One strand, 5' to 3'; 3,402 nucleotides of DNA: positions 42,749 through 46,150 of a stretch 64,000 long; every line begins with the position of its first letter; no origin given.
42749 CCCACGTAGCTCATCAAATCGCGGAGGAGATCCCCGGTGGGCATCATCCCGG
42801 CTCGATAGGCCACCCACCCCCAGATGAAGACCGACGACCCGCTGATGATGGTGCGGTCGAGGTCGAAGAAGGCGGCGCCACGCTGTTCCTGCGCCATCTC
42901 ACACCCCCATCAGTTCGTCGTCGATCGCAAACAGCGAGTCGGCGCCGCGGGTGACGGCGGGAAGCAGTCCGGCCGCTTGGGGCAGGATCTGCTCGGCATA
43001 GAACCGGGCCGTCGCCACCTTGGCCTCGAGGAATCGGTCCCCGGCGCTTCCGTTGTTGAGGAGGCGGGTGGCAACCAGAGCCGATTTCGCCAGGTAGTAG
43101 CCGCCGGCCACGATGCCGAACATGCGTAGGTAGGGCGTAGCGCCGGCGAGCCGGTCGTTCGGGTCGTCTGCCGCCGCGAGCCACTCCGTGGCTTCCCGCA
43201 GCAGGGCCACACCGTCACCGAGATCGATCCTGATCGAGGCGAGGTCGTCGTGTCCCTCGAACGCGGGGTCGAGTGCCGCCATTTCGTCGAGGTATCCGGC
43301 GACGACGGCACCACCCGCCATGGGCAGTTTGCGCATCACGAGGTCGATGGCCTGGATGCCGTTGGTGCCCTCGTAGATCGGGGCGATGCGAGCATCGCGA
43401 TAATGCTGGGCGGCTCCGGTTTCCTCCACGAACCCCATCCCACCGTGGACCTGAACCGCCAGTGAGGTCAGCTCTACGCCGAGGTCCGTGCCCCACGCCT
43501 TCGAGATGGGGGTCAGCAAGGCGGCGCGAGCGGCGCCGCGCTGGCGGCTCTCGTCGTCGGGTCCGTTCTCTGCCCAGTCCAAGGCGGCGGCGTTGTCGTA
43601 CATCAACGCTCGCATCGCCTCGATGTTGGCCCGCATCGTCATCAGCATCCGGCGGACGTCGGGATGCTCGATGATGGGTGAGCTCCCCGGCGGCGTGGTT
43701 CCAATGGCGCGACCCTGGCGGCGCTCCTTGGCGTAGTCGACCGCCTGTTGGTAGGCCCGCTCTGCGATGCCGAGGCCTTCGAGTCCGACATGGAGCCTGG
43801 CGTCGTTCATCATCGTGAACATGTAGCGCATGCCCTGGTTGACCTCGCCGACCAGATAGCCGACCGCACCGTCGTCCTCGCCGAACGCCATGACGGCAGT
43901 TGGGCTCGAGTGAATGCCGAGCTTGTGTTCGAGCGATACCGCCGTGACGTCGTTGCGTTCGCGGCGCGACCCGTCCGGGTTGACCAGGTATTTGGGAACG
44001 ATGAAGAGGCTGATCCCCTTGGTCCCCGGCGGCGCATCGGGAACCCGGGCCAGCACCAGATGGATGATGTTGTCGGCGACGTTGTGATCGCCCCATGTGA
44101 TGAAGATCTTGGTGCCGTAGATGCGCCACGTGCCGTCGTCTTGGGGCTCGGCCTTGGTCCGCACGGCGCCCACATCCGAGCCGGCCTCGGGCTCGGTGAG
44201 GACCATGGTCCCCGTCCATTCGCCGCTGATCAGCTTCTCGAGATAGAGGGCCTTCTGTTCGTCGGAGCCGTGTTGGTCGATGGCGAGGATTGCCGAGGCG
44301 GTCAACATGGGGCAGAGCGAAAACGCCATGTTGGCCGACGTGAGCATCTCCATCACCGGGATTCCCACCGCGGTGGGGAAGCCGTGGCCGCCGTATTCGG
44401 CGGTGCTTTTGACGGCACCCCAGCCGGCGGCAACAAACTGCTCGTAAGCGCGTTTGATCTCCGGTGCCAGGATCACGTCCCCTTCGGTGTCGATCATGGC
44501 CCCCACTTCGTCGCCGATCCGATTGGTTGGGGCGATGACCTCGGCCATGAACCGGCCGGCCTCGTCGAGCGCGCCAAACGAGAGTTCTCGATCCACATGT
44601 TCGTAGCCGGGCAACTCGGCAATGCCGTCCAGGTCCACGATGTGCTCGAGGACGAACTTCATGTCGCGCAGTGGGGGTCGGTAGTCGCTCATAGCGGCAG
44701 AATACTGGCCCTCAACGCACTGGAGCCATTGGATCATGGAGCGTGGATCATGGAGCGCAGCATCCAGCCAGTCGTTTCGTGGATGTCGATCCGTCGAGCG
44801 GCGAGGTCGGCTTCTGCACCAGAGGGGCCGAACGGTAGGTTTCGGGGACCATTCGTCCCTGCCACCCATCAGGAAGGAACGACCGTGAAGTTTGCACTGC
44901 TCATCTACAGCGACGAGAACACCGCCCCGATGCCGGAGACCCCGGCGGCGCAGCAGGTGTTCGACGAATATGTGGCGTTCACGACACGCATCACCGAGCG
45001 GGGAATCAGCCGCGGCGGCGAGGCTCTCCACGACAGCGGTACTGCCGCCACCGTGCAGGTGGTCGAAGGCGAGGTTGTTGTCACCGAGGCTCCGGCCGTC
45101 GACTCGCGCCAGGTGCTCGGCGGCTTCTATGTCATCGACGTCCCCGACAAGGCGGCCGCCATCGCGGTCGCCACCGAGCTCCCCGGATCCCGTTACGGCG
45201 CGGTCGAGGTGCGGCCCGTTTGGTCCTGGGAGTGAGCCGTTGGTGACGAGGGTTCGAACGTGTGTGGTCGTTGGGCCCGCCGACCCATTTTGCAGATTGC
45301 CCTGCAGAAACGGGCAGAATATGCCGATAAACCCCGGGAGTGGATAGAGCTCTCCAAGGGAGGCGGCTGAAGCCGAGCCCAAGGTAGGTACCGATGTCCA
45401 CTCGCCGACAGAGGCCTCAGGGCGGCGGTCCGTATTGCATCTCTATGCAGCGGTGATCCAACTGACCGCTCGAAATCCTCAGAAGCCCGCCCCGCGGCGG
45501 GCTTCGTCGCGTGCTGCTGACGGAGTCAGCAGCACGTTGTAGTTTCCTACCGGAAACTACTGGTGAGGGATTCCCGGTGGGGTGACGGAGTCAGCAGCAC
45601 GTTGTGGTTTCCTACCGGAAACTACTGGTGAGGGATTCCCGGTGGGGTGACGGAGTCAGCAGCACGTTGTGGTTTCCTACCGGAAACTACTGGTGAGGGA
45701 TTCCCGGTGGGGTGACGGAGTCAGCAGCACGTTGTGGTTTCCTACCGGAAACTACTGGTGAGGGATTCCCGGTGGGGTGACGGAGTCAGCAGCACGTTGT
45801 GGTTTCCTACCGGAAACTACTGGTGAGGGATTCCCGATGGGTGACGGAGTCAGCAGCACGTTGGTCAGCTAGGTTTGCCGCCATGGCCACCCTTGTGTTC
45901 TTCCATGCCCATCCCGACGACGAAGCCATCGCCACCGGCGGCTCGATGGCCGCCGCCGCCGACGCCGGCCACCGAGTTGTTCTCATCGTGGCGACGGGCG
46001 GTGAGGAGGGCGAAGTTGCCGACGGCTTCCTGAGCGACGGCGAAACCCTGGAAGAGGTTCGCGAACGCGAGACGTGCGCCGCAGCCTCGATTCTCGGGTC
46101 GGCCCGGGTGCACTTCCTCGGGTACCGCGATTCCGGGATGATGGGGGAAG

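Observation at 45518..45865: Near-perfect 65-bp tandem repeat x5.4 immediately upstream of a PIG-L (MshB/Mca-like) deacetylase gene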

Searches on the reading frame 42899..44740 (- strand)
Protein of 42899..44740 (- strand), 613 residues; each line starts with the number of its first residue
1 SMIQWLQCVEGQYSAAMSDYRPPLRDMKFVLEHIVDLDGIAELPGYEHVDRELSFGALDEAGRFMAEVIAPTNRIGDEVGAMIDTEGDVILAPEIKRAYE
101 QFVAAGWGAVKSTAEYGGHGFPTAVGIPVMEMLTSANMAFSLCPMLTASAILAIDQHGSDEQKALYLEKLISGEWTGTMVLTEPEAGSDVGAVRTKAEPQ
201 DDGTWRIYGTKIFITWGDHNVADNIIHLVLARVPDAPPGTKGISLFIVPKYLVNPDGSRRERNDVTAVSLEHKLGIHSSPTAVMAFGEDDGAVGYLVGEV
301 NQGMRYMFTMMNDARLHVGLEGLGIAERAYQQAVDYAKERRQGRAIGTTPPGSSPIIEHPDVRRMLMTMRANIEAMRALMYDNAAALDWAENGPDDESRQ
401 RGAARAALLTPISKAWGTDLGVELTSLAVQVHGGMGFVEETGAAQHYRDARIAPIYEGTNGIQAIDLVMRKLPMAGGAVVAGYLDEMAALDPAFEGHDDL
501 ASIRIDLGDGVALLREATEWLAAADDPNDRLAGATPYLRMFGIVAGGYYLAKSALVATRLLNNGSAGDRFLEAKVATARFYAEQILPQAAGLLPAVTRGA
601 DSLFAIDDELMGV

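Call 11: search_protein_families(library=pfam, proteins=[window:42899-44740:-])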
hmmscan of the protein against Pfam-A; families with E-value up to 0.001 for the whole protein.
window:42899-44740:- (613 aa): 6 families
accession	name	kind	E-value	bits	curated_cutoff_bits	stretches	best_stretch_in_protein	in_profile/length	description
PF12806.12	Acyl-CoA_dh_C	-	4.7e-30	104.7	30.3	1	497-607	11-124/124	Acetyl-CoA dehydrogenase C-terminal like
PF00441.29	Acyl-CoA_dh_1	-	9.3e-30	104.2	22.4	1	301-470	1-148/150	Acyl-CoA dehydrogenase, C-terminal domain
PF02770.24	Acyl-CoA_dh_M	-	2.5e-13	50.4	33.3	1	179-286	2-94/97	Acyl-CoA dehydrogenase, middle domain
PF08028.16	Acyl-CoA_dh_2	-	2.6e-12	47.6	22.7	1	320-460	5-133/134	Acyl-CoA dehydrogenase, C-terminal domain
PF02771.21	Acyl-CoA_dh_N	-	3.3e-11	44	22.9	1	60-174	10-113/113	Acyl-CoA dehydrogenase, N-terminal domain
PF22924.1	ACOX_C_alpha1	-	1.1e-08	35.5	27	1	311-462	4-159/169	Acyl-CoA oxidase, C-alpha1 domain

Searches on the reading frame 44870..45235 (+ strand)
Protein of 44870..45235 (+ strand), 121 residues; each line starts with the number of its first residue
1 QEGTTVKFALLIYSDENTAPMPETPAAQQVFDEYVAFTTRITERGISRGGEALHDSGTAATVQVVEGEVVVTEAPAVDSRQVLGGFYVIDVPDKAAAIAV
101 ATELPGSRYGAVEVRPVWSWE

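Call 11: search_protein_families(library=pfam, proteins=[window:44870-45235:+])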
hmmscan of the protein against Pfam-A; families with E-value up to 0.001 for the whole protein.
window:44870-45235:+ (121 aa): 1 family
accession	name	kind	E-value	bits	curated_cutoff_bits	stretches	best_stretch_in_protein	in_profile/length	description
PF03795.20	YCII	-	5.9e-13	49.5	24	1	7-121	2-95/95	YCII-related domain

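Call 45: find_encoding_contigs(protein=window:44885-45235:+, flank=2500, max_places=10)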
Protein window:44885-45235:+ (116 aa): no gene with exactly this product is on record in the collection.

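Call 71: search_protein_families(library=ncbifam, proteins=[window:44885-45235:+], max_evalue=0.001)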
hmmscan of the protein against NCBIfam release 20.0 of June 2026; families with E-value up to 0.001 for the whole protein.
window:44885-45235:+ (116 aa): 0 families

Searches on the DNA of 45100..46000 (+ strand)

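Call 5: search_rna_families(source=window, start=45100, end=46000, threshold=evalue, max_evalue=10, show_alignments=2)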
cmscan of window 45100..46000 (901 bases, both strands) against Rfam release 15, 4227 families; matches with E-value up to 10: 5.
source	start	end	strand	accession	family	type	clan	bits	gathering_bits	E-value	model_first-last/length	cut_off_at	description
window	45479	45522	+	RF03758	mir-2756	Gene; miRNA;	-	20.3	61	0.17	1-78/78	no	mir-2756 microRNA precursor family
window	45483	45508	-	RF01356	CRISPR-DR28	Gene; CRISPR;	-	18.3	35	2.5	1-24/24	no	CRISPR RNA direct repeat element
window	45933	45981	-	RF03917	mir-4449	Gene; miRNA;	-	17.8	71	7.4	1-69/69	no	mir-4449 microRNA precursor family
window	45918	45982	+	RF02241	Xoo2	Gene; sRNA;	-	14.4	45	5.6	1-78/78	no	Xanthomonadaceae sRNA Xoo2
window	45468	45504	+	RF00624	P9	Gene;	-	13.2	43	6.6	36-73/74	no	Pseudomonas sRNA P9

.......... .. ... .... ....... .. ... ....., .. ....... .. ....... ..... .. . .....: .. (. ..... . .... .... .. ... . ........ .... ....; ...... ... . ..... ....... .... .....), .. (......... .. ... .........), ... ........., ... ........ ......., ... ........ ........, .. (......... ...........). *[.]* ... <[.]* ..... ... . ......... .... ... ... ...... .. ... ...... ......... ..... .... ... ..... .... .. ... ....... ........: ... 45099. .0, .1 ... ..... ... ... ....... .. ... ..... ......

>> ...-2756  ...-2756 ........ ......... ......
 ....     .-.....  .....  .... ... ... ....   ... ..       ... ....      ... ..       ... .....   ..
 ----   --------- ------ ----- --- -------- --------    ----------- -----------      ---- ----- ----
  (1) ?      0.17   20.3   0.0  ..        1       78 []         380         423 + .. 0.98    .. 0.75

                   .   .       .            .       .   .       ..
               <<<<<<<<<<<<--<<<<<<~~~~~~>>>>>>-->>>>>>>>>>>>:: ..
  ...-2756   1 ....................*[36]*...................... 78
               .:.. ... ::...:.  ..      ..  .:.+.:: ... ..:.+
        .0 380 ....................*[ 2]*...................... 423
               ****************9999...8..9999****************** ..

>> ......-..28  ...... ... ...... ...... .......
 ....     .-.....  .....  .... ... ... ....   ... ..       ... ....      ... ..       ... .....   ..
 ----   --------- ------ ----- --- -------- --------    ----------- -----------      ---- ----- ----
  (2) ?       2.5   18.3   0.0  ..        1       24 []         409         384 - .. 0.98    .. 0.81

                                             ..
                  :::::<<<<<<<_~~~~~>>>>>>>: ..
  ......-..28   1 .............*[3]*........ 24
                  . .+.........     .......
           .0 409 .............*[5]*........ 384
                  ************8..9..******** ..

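Call 55: build_rna_model(alignment_id=A5)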
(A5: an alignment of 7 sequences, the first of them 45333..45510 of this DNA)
Model R1 built from alignment A5 (7 sequences, 181 columns); structure: RNAalifold consensus.
model positions 179; base pairs 58; branch points 2; effective number of sequences 0.63; information 0.589 bits per position. Calibrated on 0.2 Mb of random sequence (short: E-values are rough).
structure used (alignment columns):
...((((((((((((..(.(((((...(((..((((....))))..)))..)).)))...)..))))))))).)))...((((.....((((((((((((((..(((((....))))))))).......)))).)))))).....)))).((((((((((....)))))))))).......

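Call 57: search_with_rna_model(model_id=R1, sources=[window, L004, L005, L006, L007, L008, L009, L010, L012, L013, L016, L017, L019, L022, L023, L027, L029, L034, L035, L037, L040, L041, L044, L047, L050, L053, L056, L058, L061, L062, L064, L065, L070, L071, L072, L075, L076, L079, L081, L087, L089, L003, L083, L084], max_evalue=10)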
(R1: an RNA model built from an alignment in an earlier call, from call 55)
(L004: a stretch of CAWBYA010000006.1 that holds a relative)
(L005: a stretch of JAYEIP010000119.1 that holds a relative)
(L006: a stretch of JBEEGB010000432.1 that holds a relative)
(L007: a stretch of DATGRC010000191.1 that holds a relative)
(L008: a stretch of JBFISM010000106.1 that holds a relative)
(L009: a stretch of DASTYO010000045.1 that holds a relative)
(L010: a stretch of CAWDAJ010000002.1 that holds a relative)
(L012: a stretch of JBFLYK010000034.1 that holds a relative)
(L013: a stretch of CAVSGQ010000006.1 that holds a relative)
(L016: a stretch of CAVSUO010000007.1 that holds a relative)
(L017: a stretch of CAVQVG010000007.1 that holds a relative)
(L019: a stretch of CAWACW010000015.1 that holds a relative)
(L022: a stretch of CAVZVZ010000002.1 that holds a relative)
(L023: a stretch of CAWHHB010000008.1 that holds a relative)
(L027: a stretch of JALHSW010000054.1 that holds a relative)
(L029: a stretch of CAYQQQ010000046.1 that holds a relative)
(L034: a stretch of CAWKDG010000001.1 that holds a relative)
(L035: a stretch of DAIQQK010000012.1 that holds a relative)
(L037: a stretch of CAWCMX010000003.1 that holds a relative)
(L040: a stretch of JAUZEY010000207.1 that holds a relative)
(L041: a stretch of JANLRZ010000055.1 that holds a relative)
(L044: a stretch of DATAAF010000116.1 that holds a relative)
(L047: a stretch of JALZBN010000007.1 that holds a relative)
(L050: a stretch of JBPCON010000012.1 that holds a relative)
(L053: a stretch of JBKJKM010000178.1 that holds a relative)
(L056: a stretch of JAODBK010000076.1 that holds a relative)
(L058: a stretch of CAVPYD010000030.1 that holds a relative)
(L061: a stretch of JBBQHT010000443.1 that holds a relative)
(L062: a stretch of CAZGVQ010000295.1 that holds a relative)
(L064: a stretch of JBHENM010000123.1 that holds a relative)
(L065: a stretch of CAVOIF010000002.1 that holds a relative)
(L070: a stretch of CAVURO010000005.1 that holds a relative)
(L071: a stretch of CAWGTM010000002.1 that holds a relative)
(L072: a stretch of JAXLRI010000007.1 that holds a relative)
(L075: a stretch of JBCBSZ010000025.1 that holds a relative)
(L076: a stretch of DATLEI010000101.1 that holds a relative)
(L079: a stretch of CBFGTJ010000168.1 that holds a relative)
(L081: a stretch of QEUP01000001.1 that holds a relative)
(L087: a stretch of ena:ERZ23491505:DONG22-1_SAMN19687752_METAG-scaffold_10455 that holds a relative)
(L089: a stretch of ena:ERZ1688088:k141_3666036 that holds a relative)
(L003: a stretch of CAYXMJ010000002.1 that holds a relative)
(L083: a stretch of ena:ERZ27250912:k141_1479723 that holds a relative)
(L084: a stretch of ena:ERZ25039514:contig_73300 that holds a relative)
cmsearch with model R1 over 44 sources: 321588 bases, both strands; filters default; matches with E-value up to 10: 20.
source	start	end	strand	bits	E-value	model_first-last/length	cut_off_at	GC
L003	2753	2931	+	215.6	4.9e-49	1-179/179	no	0.63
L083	2633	2810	+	215.4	5.5e-49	1-179/179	no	0.65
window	45333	45511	+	214.5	9.2e-49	1-179/179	no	0.65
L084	1125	1303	+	213.4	1.6e-48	1-179/179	no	0.64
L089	1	99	+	112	1.9e-24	81-179/179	5'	0.65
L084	1268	1353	-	20.2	0.011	1-179/179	no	0.65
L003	2735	2829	-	19.6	0.016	1-179/179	no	0.62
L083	2775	2877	-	18.2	0.034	1-179/179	no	0.69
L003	2902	2925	-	17.6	0.047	150-173/179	no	0.71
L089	70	93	-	16.5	0.088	150-173/179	no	0.75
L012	5365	5475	+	16.3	0.094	1-179/179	no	0.72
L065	1170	1297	-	15.2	0.18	1-179/179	no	0.66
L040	4817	4840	+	13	0.57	150-173/179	no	0.83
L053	2912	3057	-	11.9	1.1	1-179/179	no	0.68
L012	4355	4416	-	11.6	1.3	1-179/179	no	0.65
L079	1934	1978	+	10.2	2.7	92-135/179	no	0.78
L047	3806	3910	+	9.9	3.2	1-179/179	no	0.69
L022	2825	2869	+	9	5.3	94-132/179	no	0.78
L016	3466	3555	-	8.5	6.8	1-179/179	no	0.73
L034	1680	1764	-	8.1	8.5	1-179/179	no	0.75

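Call 68: search_dna_similar(query=window:45518-45647:+, collection=plasmids, mode=distant, max_evalue=0.01, max_rows=10)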
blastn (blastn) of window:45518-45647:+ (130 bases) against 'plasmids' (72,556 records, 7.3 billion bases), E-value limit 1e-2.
No match.

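Call 69: search_dna_similar(query=window:45518-45647:+, collection=phages, mode=distant, max_evalue=0.01, max_rows=10)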
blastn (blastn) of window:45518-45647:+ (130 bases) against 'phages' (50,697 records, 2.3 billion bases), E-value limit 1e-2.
No match.
